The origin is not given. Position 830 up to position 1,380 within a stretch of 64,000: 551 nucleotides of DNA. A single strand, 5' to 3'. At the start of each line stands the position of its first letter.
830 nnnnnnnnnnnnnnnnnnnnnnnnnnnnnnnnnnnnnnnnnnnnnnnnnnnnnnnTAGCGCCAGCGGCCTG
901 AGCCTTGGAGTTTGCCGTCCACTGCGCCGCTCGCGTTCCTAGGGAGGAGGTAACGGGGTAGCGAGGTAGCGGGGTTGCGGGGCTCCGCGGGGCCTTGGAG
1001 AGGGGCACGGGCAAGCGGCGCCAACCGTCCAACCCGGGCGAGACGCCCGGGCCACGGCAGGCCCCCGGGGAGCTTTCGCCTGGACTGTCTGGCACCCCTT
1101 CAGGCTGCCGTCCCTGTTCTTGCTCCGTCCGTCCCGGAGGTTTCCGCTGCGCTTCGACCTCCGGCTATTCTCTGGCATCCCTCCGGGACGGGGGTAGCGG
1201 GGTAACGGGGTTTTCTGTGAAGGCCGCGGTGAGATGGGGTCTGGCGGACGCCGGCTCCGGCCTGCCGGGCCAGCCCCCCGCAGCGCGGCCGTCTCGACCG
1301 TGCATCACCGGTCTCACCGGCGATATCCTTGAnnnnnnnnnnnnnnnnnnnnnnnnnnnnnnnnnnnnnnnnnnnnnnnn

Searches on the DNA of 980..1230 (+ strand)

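Call 13: search_rna_families(source=window, start=980, end=1230, threshold=evalue, max_evalue=10, show_alignments=3)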
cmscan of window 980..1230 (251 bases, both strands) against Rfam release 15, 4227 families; matches with E-value up to 10: 4.
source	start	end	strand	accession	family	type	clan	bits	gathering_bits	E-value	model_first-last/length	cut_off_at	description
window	1002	1038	+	RF01074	RF_site1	Cis-reg; frameshift_element;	-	16.6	40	1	1-40/40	no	Putative RNA-dependent RNA polymerase ribosomal frameshift site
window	1161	1190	+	RF01687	Acido-Lenti-1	Gene; sRNA;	-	16.1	37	0.17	1-46/46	no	Acido-Lenti-1 RNA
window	1033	1051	-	RF02784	SorX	Gene; sRNA;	-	12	46.6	2.7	48-66/73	no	Singlet oxygen resistance RNA X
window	1047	1108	+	RF03086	chrB-b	Cis-reg;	-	11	36.5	6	1-49/49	no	chrB-b RNA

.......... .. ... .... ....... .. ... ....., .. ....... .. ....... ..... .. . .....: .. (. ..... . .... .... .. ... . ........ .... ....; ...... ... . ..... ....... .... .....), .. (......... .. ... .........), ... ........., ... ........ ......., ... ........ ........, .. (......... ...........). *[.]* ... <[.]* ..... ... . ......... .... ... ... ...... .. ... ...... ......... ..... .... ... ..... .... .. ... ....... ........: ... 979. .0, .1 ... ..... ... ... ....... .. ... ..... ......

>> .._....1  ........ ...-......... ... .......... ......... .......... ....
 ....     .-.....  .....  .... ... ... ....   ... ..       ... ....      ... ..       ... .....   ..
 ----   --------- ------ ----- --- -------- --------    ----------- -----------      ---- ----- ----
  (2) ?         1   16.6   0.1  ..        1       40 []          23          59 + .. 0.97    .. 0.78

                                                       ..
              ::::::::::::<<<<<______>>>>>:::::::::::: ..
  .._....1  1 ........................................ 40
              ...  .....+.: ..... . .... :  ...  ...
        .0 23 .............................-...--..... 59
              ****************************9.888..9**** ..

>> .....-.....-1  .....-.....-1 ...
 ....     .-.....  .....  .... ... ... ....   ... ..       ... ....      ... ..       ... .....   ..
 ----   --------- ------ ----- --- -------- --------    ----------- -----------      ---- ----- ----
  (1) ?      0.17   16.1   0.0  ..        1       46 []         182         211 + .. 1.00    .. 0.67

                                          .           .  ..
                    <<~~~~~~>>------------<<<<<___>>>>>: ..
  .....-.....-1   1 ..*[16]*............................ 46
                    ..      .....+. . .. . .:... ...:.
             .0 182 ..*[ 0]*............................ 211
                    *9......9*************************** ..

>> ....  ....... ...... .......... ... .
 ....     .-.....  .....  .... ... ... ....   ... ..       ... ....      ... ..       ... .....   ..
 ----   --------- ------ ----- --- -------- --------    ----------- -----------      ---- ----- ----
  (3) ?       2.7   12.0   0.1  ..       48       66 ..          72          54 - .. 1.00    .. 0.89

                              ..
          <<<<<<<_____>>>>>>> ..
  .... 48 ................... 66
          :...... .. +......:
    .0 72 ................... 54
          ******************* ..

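Call 31: build_rna_model(alignment_id=A3, structure=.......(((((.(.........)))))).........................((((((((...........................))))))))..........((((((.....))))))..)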
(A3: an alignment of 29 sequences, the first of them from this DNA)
Model R1 built from alignment A3 (29 sequences, 126 columns); structure: as given.
model positions 104; base pairs 20; branch points 2; effective number of sequences 2.33; information 0.59 bits per position. Calibrated on 0.2 Mb of random sequence (short: E-values are rough).
structure used (alignment columns):
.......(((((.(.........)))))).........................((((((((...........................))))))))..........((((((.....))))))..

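Call 32: search_with_rna_model(model_id=R1, sources=[window, L001, L002, L003, L004, L005, L006, L007, L008, L009, L010, L011, L012, L013, L014, L015, L016, L017, L018, L019, L020, L021, L022, L023, L024, L025, L026, L027, L028, L029, L030], max_evalue=1)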
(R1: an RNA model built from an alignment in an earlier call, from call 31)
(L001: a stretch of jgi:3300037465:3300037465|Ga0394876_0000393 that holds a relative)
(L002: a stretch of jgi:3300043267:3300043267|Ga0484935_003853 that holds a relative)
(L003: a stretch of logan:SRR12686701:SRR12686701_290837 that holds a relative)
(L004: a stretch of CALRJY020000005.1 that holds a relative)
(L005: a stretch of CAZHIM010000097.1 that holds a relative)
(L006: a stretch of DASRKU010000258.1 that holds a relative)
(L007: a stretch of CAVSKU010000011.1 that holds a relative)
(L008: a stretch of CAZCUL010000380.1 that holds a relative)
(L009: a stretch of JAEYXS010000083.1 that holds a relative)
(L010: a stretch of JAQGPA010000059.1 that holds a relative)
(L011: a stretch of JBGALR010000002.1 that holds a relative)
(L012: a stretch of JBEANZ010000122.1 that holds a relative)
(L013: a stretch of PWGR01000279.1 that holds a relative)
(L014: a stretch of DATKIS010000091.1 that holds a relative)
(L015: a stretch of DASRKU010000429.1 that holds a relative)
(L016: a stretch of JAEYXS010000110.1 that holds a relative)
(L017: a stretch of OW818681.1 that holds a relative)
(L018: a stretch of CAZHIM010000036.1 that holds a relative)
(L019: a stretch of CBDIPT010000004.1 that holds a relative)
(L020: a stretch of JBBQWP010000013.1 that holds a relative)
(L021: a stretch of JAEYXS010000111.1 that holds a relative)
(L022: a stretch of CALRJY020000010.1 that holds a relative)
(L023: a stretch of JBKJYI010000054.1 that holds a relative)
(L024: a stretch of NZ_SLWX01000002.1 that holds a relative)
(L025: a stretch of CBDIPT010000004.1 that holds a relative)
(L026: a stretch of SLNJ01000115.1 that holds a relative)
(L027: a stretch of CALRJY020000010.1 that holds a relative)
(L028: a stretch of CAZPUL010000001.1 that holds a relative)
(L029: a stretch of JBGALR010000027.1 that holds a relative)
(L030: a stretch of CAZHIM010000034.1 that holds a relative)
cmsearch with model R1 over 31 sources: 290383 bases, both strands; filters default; matches with E-value up to 1: 80.
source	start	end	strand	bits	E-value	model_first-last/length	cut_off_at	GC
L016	369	477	+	104.1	3.2e-25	1-104/104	no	0.57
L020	911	1013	+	101.4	1.6e-24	1-104/104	no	0.63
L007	3338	3440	-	100.1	3.6e-24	1-104/104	no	0.59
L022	4107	4214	-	99.3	5.9e-24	1-104/104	no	0.61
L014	4897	5000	-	96.2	3.8e-23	1-104/104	no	0.59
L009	4269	4377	+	96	4.2e-23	1-104/104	no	0.58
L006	5435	5538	-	96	4.2e-23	1-104/104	no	0.6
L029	3496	3599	-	95.8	4.7e-23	1-104/104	no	0.57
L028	7325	7431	-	95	7.6e-23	1-104/104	no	0.58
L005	3995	4099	+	94.8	9e-23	1-104/104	no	0.59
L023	2747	2850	+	94.1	1.3e-22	1-104/104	no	0.65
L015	2711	2814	-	93.5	1.9e-22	1-104/104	no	0.62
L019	7809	7915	-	93.3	2.2e-22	1-104/104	no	0.56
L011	1923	2027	-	92.2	4.4e-22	1-104/104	no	0.61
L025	3089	3200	-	92.1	4.4e-22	1-104/104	no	0.62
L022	4565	4672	-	91.4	6.8e-22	1-104/104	no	0.61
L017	846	952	-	90.7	1e-21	1-104/104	no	0.57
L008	2264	2367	+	90.6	1.1e-21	1-104/104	no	0.62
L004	6801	6907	+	89.9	1.7e-21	1-104/104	no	0.59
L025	3680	3786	+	89.6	2.1e-21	1-104/104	no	0.58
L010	902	1005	-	87.9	5.7e-21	1-104/104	no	0.63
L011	1451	1555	-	87.5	7.3e-21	1-104/104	no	0.62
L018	1066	1172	+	86.8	1.1e-20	1-104/104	no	0.62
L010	487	593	-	86.8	1.1e-20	1-104/104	no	0.63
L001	15631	15739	+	86.6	1.3e-20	1-104/104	no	0.67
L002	5648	5756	+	86.6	1.3e-20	1-104/104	no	0.67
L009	3705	3805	-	85.8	2e-20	1-104/104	no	0.56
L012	4481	4584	-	85.7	2.2e-20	1-104/104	no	0.65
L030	5803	5908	-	84.7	4.1e-20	1-104/104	no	0.58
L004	6683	6791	-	84.6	4.1e-20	1-104/104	no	0.59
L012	4600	4700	+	84.3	5e-20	1-104/104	no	0.64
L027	5940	6049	-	82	2e-19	1-104/104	no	0.56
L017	1412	1517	+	81.7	2.4e-19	1-104/104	no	0.64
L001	13965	14074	+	80.7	4.4e-19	1-104/104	no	0.62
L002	3982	4091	+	80.7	4.4e-19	1-104/104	no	0.62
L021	1631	1746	-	78.6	1.6e-18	1-104/104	no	0.57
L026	4163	4275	+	78.3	1.9e-18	1-104/104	no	0.7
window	1085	1193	+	76.3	6.2e-18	1-104/104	no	0.67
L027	6048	6154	+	69.5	4e-16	1-104/104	no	0.54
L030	5687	5797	+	67.5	1.3e-15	1-104/104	no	0.68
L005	4105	4216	-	67.1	1.6e-15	1-104/104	no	0.68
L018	1178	1289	-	66.7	2.1e-15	1-104/104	no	0.68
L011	1267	1381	+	65.6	4e-15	1-104/104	no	0.57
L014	5000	5102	+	65.5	4.3e-15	1-104/104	no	0.57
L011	1764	1877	+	64.7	7.2e-15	1-104/104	no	0.61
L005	3406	3517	-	63.1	1.9e-14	1-104/104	no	0.65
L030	6204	6314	+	62.7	2.3e-14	1-104/104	no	0.65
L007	3445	3540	+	61.8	4.1e-14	1-104/104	no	0.59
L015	2606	2695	+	46.4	4.6e-10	1-104/104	no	0.58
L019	7925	8000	+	40.4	1.7e-08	1-72/104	3'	0.55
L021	66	170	+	39.7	2.5e-08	1-104/104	no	0.61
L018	1331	1423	-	37.7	8.4e-08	1-104/104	no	0.62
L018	1420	1512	+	27.6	3.9e-05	1-104/104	no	0.55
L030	6351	6446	-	24.3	0.00029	1-104/104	no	0.56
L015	3277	3322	+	23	0.00063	1-47/104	3'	0.65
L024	2737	2825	+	21.8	0.0013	1-104/104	no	0.63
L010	1110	1202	-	18.4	0.0099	1-104/104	no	0.68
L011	2107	2171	+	17.4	0.018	1-104/104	no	0.6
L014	4899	4957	+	16.8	0.026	8-75/104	no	0.64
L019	6250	6342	-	16.8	0.026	1-104/104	no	0.61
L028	7429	7537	+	16.7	0.028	1-104/104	no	0.48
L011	1453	1511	+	16.4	0.033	8-75/104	no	0.71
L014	2275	2365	+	16.4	0.035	1-104/104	no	0.58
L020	954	1011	-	16.3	0.036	8-75/104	no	0.66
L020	844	898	-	15.7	0.053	1-104/104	no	0.6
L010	489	546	+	15.6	0.055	8-75/104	no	0.67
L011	1925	1983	+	15.2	0.072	8-75/104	no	0.68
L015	2740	2770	+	13.5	0.2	45-75/104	no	0.68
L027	6060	6158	-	13.3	0.22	1-104/104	no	0.53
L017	848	905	+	13.3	0.23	8-75/104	no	0.6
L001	14014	14044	-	13.3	0.23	45-75/104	no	0.71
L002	4031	4061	-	13.3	0.23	45-75/104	no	0.71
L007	3333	3435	+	13.2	0.23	1-104/104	no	0.6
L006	5430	5500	+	13.1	0.25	1-104/104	no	0.62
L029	3525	3555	+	12.4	0.38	45-75/104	no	0.71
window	1134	1164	-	12.3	0.41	45-75/104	no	0.71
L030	6366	6405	+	11.6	0.62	35-75/104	no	0.62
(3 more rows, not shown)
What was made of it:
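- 1085..1193 (+): Copy A of the three-hairpin element. P1 is 1091-1109, P2 is 1134-1164, the CTAT+TCTCTG linker is 1165-1174 and P3 is 1175-1190. It lies between pyrG (ends 887) and the PhoD-like gene (called start 1417). R1 score 76.3 bits, E 6e-18 (call 32).
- On REP / REPtron (REP-RAYT system): At least 11 copies lie in three 8-kb loci of one MAG (L005, L018, L030; call 32). Head-to-head and tail-to-tail dimers and a four-copy alternating cluster occur in other genomes (call 32).
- Checked: The covariance model R1 delimits them as 1085-1193 (76.3 bits), 55904-56013 (80.7) and 57570-57678 (86.6), all on the + strand (call 32).
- L011 holds four alternating copies (call 32).
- Tried and rejected: A search for a decayed inverted partner in the A/C upstream module found nothing with R1 (call 32).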

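Call 41: search_with_rna_model(model_id=R1, sources=[L031], max_evalue=1, show_alignments=2)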
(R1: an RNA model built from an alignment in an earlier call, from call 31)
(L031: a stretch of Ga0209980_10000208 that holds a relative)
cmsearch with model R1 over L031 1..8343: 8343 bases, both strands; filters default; matches with E-value up to 1: 0.
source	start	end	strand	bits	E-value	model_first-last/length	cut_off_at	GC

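Call 54: search_with_rna_model(model_id=R1, sources=[L032, L035, L036, L037, L038], max_evalue=1)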
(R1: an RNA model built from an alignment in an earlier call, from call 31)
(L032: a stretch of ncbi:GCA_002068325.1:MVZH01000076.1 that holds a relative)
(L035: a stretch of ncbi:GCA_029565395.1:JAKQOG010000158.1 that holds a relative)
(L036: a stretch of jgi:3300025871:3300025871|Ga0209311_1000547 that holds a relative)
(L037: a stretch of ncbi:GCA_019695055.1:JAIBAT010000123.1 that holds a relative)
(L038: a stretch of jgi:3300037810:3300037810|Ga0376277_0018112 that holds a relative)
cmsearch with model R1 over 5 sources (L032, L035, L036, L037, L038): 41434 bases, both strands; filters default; matches with E-value up to 1: 27.
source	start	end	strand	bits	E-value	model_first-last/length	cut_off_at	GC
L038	3884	3987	-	95.2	1e-23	1-104/104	no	0.51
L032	3883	3988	-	85.9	2.7e-21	1-104/104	no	0.67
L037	3965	4057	+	85.5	3.5e-21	1-104/104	no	0.65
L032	4762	4868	-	84.8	5.4e-21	1-104/104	no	0.66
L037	3383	3476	-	82.7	1.9e-20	1-104/104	no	0.56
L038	4470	4571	+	82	2.9e-20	1-104/104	no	0.56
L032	4466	4577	+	80.6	6.7e-20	1-104/104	no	0.65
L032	3607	3718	+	79.2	1.5e-19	1-104/104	no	0.67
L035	3886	3985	-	74.9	2.1e-18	1-104/104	no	0.63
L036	3886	3985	-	74.9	2.1e-18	1-104/104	no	0.63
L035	4456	4562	+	67.6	1.8e-16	1-104/104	no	0.61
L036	4456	4562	+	67.6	1.8e-16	1-104/104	no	0.61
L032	3798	3880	-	51.3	3.3e-12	1-104/104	no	0.7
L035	4563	4642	+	32.2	3.4e-07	1-104/104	no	0.54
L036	4563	4642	+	32.2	3.4e-07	1-104/104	no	0.54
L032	4658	4735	-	28.1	4.1e-06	1-104/104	no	0.69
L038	3879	3951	+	19.2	0.00087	1-104/104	no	0.52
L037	3259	3345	-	18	0.0019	1-104/104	no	0.55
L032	3912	3942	+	13.6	0.026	45-75/104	no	0.77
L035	3881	3980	+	10.6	0.16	1-104/104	no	0.62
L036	3881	3980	+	10.6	0.16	1-104/104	no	0.62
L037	3998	4062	-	10.6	0.16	1-104/104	no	0.65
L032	3958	4034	+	10.1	0.22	1-104/104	no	0.58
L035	4506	4533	-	8.1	0.73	45-75/104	no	0.68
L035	4586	4613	-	8.1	0.73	45-75/104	no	0.68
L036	4506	4533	-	8.1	0.73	45-75/104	no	0.68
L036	4586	4613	-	8.1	0.73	45-75/104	no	0.68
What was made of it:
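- In other genomes copies lie on both strands as abutting inverted dimers and flank a transposase gene in inverted orientation (calls 32, 54).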

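Call 57: search_with_rna_model(model_id=R1, sources=[window, L004, L005, L006, L007, L008, L009, L010, L011, L012, L014, L015, L016, L017, L018, L019, L020, L021, L022, L023, L025, L026, L027, L028, L029, L030, L032, L035, L037, L038], max_evalue=1e-10, make_alignment=true)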
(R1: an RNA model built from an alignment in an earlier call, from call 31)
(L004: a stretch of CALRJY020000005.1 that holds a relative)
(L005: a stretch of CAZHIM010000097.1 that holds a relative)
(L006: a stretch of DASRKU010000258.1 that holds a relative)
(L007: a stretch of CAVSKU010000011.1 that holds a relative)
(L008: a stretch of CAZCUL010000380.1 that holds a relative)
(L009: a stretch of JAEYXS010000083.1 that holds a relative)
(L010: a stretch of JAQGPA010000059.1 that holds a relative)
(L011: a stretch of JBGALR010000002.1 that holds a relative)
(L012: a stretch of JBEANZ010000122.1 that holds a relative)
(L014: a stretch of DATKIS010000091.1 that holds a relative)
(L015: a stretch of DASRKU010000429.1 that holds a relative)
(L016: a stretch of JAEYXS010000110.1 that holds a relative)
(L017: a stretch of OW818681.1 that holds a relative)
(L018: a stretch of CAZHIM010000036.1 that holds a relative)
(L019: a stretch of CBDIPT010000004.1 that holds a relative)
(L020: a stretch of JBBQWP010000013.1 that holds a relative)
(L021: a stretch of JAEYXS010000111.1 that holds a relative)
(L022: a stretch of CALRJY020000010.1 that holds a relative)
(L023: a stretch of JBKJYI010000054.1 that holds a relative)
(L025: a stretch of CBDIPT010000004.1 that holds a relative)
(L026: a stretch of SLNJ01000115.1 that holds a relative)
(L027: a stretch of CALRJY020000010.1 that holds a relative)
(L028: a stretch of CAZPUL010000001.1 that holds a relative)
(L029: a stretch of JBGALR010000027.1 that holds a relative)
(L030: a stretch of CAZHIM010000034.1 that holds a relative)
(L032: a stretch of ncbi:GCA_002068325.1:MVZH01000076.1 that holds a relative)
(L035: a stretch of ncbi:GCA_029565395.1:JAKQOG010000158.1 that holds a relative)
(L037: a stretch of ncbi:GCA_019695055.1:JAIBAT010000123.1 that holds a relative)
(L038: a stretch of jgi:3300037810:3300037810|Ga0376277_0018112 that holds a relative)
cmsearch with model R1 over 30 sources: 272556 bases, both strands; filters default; matches with E-value up to 1e-10: 57.
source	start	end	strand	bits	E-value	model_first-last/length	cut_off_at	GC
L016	369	477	+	104.1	3e-25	1-104/104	no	0.57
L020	911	1013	+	101.4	1.5e-24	1-104/104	no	0.63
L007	3338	3440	-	100.1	3.4e-24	1-104/104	no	0.59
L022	4107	4214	-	99.3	5.5e-24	1-104/104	no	0.61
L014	4897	5000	-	96.2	3.6e-23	1-104/104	no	0.59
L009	4269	4377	+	96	3.9e-23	1-104/104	no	0.58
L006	5435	5538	-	96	4e-23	1-104/104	no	0.6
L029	3496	3599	-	95.8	4.4e-23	1-104/104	no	0.57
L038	3884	3987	-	95.2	6.6e-23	1-104/104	no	0.51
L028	7325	7431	-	95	7.1e-23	1-104/104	no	0.58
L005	3995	4099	+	94.8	8.4e-23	1-104/104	no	0.59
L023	2747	2850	+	94.1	1.2e-22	1-104/104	no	0.65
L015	2711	2814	-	93.5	1.8e-22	1-104/104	no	0.62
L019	7809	7915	-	93.3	2e-22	1-104/104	no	0.56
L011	1923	2027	-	92.2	4.1e-22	1-104/104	no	0.61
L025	3089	3200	-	92.1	4.1e-22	1-104/104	no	0.62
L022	4565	4672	-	91.4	6.4e-22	1-104/104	no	0.61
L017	846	952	-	90.7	9.6e-22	1-104/104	no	0.57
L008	2264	2367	+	90.6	1e-21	1-104/104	no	0.62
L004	6801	6907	+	89.9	1.6e-21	1-104/104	no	0.59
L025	3680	3786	+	89.6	1.9e-21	1-104/104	no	0.58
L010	902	1005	-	87.9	5.4e-21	1-104/104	no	0.63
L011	1451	1555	-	87.5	6.8e-21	1-104/104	no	0.62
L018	1066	1172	+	86.8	1e-20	1-104/104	no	0.62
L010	487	593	-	86.8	1.1e-20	1-104/104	no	0.63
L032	3883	3988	-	85.9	1.8e-20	1-104/104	no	0.67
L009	3705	3805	-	85.8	1.9e-20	1-104/104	no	0.56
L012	4481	4584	-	85.7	2.1e-20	1-104/104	no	0.65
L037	3965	4057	+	85.5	2.3e-20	1-104/104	no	0.65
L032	4762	4868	-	84.8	3.5e-20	1-104/104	no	0.66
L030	5803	5908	-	84.7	3.8e-20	1-104/104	no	0.58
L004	6683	6791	-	84.6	3.9e-20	1-104/104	no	0.59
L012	4600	4700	+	84.3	4.7e-20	1-104/104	no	0.64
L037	3383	3476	-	82.7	1.3e-19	1-104/104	no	0.56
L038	4470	4571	+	82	1.9e-19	1-104/104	no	0.56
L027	5940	6049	-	82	1.9e-19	1-104/104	no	0.56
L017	1412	1517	+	81.7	2.3e-19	1-104/104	no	0.64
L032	4466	4577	+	80.6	4.4e-19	1-104/104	no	0.65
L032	3607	3718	+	79.2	1e-18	1-104/104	no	0.67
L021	1631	1746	-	78.6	1.5e-18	1-104/104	no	0.57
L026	4163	4275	+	78.3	1.8e-18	1-104/104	no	0.7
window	1085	1193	+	76.3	5.9e-18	1-104/104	no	0.67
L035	3886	3985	-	74.9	1.4e-17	1-104/104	no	0.63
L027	6048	6154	+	69.5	3.7e-16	1-104/104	no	0.54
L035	4456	4562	+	67.6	1.2e-15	1-104/104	no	0.61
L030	5687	5797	+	67.5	1.2e-15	1-104/104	no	0.68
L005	4105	4216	-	67.1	1.5e-15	1-104/104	no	0.68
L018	1178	1289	-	66.7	2e-15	1-104/104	no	0.68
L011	1267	1381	+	65.6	3.8e-15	1-104/104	no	0.57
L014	5000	5102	+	65.5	4e-15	1-104/104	no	0.57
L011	1764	1877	+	64.7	6.8e-15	1-104/104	no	0.61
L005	3406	3517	-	63.1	1.8e-14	1-104/104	no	0.65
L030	6204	6314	+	62.7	2.2e-14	1-104/104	no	0.65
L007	3445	3540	+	61.8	3.8e-14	1-104/104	no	0.59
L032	3798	3880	-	51.3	2.2e-11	1-104/104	no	0.7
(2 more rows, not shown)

Alignment A4: 57 matches aligned to the model, 134 columns, each read 5' to 3' on its own strand. Consensus structure (alignment columns), stored with it:
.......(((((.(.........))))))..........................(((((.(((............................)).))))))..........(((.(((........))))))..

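Call 85: search_with_rna_model(model_id=R1, sources=[L039, L040], max_evalue=1)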
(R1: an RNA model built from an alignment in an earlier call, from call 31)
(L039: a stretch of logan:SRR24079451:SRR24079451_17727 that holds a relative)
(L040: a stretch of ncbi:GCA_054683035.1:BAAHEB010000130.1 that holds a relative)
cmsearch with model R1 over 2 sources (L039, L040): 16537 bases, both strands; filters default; matches with E-value up to 1: 0.
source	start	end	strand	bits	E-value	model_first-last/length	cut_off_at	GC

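Call 90: search_with_rna_model(model_id=R1, sources=[L041], max_evalue=1, show_alignments=2)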
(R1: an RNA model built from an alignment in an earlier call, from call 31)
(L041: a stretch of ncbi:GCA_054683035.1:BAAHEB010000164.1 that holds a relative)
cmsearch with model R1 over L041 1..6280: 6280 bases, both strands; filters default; matches with E-value up to 1: 2.
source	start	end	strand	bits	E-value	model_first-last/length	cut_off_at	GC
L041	819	928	+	74.9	3.1e-19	1-104/104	no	0.61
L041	869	926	-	8.6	0.081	8-75/104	no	0.66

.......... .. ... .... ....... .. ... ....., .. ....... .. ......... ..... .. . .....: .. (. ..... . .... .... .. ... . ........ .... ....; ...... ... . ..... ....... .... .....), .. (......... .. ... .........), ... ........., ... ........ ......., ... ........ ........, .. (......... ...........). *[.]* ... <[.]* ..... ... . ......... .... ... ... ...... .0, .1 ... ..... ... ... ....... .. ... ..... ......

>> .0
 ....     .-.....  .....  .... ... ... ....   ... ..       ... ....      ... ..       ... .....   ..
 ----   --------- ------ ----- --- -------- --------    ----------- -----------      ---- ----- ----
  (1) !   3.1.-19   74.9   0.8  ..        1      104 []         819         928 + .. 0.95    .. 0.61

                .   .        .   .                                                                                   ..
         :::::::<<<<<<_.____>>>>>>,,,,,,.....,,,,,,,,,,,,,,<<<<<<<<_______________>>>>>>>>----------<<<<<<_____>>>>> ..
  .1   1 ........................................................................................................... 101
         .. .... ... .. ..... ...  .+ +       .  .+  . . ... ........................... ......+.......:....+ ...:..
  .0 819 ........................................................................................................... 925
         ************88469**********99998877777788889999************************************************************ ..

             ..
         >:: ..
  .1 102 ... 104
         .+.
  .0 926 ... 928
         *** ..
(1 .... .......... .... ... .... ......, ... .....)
